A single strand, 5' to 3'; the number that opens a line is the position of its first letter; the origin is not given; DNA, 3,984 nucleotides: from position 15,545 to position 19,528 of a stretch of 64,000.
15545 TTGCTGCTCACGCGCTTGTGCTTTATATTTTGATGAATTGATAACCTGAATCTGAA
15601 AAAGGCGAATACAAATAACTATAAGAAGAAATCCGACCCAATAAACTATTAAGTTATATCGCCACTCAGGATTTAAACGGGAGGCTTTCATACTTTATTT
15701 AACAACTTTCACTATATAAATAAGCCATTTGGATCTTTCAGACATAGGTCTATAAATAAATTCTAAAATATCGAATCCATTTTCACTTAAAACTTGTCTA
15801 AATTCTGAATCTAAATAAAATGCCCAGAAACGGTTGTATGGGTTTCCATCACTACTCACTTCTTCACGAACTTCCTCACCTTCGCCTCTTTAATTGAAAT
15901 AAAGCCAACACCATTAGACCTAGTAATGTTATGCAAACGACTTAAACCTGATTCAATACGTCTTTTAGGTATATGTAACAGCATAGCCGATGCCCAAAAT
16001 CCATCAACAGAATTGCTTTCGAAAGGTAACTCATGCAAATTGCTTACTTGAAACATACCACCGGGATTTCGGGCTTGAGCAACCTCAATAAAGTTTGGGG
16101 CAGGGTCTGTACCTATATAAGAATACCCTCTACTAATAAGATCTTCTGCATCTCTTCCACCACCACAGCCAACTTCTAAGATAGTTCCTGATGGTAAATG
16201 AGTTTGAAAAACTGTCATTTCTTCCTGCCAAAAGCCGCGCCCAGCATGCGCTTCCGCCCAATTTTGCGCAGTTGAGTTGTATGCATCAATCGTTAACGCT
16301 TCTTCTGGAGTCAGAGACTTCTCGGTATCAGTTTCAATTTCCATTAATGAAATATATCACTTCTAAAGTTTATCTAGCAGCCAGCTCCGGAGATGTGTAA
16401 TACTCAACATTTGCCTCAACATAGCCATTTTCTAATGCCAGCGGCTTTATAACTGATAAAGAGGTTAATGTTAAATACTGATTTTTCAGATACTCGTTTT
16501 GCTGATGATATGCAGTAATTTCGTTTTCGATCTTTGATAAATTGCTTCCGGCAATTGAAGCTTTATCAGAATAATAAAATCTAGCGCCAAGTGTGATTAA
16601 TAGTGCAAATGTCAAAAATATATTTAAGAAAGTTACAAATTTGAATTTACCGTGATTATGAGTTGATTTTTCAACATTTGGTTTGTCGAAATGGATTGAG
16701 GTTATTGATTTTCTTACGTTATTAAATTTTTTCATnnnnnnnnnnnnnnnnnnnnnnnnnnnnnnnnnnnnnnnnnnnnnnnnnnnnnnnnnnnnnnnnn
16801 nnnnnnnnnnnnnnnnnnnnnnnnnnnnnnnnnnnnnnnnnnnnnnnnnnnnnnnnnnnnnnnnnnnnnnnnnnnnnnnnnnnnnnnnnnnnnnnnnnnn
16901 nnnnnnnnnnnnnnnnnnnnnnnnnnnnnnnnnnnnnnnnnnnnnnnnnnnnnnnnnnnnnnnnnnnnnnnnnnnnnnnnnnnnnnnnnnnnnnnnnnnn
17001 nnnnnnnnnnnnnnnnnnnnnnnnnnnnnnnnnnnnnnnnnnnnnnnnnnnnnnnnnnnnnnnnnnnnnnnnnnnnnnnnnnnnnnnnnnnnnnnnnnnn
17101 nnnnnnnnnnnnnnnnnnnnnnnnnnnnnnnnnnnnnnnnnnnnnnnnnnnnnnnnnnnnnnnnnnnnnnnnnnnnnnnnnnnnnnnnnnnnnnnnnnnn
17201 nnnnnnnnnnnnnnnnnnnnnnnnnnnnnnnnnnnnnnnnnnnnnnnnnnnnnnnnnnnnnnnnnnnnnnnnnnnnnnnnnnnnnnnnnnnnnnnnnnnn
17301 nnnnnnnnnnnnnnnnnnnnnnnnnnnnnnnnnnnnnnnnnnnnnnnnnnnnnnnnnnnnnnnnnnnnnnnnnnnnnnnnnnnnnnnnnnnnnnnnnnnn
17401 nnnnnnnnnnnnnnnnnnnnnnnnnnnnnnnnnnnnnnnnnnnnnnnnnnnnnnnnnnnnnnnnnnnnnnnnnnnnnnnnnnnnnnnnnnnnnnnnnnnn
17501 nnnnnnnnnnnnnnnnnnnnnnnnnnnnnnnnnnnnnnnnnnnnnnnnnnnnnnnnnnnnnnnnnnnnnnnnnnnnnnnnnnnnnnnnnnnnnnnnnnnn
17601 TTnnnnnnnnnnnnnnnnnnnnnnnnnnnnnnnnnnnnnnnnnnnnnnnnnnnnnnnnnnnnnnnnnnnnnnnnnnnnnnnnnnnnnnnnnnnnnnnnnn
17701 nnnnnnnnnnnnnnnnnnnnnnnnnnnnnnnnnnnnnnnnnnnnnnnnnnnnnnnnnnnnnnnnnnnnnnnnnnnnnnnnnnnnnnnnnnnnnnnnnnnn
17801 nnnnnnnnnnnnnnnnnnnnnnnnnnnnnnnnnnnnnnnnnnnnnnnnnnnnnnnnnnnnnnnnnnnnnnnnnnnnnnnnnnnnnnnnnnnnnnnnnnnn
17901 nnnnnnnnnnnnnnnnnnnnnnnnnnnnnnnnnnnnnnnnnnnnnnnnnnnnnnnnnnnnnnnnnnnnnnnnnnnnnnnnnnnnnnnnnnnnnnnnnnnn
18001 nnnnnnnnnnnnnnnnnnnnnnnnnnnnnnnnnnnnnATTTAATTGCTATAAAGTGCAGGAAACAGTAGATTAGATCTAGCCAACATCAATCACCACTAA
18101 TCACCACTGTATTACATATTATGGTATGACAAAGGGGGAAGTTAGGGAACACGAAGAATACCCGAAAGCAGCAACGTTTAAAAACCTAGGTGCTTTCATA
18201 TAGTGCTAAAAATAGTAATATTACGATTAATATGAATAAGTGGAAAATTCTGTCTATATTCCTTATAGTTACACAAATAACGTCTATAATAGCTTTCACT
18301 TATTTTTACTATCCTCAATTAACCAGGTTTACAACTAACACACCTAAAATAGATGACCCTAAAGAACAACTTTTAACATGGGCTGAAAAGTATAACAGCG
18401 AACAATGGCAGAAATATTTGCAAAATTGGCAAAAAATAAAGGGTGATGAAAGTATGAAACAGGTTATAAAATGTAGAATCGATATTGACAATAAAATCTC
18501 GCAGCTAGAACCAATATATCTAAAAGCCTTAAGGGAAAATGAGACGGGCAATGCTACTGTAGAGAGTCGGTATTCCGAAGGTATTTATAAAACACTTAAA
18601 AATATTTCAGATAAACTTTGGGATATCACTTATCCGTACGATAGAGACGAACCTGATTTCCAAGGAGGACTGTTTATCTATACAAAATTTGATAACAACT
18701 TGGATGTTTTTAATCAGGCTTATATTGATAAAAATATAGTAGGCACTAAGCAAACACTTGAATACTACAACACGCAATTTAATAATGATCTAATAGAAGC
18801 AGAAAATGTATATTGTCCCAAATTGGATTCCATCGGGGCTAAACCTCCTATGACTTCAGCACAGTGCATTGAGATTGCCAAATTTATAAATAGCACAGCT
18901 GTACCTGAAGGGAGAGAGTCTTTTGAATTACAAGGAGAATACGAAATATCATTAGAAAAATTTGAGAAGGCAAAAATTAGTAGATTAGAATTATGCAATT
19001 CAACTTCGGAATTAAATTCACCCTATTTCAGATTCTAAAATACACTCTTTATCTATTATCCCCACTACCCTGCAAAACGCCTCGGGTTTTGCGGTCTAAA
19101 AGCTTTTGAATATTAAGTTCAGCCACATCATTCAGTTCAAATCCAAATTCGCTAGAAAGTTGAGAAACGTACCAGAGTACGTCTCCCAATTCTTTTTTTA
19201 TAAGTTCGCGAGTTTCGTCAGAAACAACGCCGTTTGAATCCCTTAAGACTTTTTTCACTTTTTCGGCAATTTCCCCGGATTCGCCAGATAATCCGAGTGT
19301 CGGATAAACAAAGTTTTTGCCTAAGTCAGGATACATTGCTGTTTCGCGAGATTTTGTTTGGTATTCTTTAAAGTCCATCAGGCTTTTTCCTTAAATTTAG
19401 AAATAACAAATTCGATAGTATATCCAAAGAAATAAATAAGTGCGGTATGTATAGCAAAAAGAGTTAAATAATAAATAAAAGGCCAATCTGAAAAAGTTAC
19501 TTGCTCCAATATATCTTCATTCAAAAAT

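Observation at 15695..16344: Frameshifted methyltransferase gene between ftsL and ftsI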

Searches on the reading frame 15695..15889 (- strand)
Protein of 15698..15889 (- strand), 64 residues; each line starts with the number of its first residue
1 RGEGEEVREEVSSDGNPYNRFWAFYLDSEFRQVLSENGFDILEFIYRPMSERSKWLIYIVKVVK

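Call 4: search_protein_families(library=pfam, max_evalue=1, proteins=[window:15698-15889:-])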
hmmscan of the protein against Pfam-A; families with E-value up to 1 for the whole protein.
seq(64 aa): 0 families

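Call 13: list_cluster_members(proteins=[P0001, window:15695-15859:-, P0002])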
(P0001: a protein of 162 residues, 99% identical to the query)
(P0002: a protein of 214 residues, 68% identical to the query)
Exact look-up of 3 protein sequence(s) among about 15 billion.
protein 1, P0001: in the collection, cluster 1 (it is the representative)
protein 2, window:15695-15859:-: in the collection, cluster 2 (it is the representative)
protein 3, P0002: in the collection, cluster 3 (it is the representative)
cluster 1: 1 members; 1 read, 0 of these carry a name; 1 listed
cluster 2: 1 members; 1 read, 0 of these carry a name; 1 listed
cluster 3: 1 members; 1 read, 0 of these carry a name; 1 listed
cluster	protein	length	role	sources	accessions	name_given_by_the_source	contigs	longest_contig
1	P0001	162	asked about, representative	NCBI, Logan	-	-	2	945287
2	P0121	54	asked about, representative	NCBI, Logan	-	-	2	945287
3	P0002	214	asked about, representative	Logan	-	-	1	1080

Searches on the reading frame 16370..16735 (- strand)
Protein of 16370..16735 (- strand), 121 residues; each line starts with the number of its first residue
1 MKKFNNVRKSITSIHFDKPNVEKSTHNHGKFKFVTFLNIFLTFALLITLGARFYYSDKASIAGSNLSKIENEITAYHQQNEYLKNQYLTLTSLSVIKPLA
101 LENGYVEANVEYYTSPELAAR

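Call 20: search_protein_families(library=pfam, proteins=[window:16370-16735:-], max_evalue=0.01)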
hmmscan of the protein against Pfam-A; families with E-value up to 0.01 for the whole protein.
window:16370-16735:- (121 aa): 0 families
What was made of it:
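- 16370..16735 (-): Upstream neighbour: a 121-aa FtsL-like ORF. Its stop lies 25 nt before the methyltransferase ATG. No Pfam hit (call 20).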

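Call 23: find_encoding_contigs(protein=window:16370-16735:-, flank=3000, max_places=10)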
Protein window:16370-16735:- (121 aa): 2 contigs read that carry it; 2 places shown.
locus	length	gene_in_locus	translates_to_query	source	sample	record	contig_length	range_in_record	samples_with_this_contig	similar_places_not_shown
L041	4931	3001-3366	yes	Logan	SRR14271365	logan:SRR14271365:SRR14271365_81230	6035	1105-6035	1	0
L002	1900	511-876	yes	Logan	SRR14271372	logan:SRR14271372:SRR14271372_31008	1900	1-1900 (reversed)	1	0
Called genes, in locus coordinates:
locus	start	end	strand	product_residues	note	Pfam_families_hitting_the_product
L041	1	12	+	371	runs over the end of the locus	?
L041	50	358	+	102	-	-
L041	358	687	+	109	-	PF03819:MazG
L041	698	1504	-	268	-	-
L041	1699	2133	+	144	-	PF02381:MraZ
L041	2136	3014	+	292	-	PF01795:Methyltransf_5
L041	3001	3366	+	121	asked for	-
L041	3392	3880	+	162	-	PF13847:Methyltransf_31 (faint), PF08241:Methyltransf_11, PF08242:Methyltransf_12, PF13649:Methyltransf_25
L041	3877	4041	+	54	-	-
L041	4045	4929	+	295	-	?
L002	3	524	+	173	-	?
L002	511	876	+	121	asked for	-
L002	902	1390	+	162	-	PF13847:Methyltransf_31 (faint), PF08241:Methyltransf_11, PF08242:Methyltransf_12, PF13649:Methyltransf_25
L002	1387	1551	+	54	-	-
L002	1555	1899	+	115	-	?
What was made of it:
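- Tried and rejected: An exact look-up of the neighbouring FtsL found only the same two contigs (call 23).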

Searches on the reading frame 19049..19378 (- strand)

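Call 40: search_protein_families(library=pfam, proteins=[window:19049-19378:-], max_evalue=0.001)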
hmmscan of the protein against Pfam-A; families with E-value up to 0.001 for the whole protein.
window:19049-19378:- (109 aa): 1 family
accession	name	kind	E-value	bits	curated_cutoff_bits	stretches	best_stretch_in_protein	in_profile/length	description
PF03819.22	MazG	-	2.5e-11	44.1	22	1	29-97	9-70/74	MazG nucleotide pyrophosphohydrolase domain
